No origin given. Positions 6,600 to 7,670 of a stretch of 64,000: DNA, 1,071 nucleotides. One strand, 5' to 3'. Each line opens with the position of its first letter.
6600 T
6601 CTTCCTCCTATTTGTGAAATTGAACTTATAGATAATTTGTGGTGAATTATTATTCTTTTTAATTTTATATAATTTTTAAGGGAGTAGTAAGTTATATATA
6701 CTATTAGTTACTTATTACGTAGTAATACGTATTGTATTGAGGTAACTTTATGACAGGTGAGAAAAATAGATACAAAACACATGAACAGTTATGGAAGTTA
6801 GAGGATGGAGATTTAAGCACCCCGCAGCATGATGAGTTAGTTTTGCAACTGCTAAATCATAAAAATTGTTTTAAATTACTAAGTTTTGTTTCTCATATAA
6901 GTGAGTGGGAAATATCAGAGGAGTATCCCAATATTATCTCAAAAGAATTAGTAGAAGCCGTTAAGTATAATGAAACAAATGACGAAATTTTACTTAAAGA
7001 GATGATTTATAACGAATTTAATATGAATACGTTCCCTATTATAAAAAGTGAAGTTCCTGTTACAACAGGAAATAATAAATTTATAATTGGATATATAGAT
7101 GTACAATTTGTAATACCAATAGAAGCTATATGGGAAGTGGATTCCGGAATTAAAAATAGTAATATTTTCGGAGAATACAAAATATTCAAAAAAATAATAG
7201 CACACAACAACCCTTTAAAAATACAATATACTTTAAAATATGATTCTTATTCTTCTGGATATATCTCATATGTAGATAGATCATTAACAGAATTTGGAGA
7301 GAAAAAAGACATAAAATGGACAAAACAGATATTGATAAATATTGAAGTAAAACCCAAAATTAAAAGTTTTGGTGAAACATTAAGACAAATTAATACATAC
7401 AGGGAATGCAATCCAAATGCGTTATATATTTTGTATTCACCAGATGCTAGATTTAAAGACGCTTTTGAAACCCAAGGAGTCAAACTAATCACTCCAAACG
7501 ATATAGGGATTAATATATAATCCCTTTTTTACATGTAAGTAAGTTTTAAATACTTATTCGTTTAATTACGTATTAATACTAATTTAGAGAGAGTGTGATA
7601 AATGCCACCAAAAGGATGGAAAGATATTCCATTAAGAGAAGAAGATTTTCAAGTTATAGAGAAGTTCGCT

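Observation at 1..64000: No accepted ORF in 64 kb terminates with TAG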

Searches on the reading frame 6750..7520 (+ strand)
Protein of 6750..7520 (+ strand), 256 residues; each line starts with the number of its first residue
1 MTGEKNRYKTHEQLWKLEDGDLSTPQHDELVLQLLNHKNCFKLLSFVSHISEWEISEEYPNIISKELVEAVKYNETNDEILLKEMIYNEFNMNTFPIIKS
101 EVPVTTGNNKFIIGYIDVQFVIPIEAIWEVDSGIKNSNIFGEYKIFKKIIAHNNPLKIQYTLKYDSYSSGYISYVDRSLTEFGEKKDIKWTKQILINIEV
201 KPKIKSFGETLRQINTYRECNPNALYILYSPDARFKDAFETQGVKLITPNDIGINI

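Call 8: search_protein_families(library=pfam, proteins=[window:6750-7520:+], max_evalue=0.01)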
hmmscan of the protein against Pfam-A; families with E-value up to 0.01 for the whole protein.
window:6750-7520:+ (256 aa): 0 families

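Call 83: search_protein_families(library=phrogs, proteins=[window:6750-7520:+], max_evalue=0.001)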
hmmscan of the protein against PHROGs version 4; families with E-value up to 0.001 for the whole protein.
window:6750-7520:+ (256 aa): 0 families
